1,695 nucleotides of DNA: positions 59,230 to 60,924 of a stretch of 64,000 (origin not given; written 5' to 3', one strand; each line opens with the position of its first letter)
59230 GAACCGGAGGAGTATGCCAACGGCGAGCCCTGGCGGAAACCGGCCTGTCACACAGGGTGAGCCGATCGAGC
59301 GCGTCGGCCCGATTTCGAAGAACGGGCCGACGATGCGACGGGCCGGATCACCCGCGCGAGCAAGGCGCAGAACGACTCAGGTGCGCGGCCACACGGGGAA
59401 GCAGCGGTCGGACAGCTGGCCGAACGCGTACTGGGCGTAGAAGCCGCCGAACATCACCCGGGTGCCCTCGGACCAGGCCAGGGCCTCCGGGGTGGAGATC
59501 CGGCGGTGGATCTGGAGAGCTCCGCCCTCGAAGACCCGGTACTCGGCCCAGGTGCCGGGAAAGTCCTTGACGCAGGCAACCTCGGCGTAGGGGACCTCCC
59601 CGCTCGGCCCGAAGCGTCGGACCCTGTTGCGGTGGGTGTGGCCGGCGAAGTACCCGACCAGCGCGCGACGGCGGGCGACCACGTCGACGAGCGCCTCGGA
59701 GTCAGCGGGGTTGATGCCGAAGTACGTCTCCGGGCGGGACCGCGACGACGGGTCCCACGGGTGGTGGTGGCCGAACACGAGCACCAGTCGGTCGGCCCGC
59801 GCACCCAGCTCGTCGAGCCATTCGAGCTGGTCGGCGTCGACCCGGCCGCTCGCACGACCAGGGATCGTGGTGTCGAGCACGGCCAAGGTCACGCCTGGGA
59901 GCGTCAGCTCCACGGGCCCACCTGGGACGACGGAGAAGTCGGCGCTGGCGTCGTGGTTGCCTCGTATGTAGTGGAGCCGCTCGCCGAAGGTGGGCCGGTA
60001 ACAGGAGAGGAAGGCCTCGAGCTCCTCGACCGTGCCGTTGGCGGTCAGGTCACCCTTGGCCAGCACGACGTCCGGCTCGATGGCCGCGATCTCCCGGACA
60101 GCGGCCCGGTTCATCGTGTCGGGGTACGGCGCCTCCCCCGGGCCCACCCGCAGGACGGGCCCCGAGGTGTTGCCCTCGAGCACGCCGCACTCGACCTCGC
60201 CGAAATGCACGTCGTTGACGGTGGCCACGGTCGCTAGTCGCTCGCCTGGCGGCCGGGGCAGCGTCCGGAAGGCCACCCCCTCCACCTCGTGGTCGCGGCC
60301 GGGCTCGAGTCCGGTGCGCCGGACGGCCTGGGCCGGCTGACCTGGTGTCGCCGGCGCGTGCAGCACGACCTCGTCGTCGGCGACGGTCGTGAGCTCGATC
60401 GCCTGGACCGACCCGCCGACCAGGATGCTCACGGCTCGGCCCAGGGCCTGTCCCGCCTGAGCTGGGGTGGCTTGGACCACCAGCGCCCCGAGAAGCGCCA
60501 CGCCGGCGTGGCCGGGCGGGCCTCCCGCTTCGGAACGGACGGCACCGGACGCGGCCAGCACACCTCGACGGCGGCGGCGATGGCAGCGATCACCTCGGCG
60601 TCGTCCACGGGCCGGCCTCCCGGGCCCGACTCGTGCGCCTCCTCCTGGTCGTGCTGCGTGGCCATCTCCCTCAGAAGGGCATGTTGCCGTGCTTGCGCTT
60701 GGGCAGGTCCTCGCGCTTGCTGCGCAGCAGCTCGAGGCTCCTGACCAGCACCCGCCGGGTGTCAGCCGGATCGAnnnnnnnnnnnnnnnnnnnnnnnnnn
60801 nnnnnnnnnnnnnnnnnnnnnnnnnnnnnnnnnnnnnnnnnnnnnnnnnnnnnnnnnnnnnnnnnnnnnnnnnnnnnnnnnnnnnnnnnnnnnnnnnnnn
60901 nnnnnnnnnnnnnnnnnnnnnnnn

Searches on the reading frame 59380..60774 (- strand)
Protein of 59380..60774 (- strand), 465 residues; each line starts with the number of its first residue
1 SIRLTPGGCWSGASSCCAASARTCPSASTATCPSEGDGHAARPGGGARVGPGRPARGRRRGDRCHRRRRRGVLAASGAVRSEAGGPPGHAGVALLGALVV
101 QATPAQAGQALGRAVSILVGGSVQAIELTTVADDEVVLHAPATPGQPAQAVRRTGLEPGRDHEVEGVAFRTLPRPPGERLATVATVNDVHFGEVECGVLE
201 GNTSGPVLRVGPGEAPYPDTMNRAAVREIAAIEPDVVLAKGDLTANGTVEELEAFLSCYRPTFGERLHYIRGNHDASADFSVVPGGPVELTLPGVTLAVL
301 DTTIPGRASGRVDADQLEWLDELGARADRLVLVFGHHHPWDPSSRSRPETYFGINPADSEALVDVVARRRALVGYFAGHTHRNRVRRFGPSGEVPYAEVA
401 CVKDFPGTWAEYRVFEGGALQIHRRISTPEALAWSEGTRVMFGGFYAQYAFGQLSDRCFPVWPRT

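Call 42: search_protein_families(library=pfam, proteins=[window:59380-60774:-], max_evalue=0.01)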
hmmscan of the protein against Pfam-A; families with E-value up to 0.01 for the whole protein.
window:59380-60774:- (465 aa): 2 families
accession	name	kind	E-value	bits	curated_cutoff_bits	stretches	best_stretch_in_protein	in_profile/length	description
PF00149.33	Metallophos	-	6.2e-10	40.3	21.5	1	182-382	2-190/191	Calcineurin-like phosphoesterase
PF12850.12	Metallophos_2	-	8.8e-08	32.7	27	1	223-339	17-118/154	Calcineurin-like phosphoesterase superfamily domain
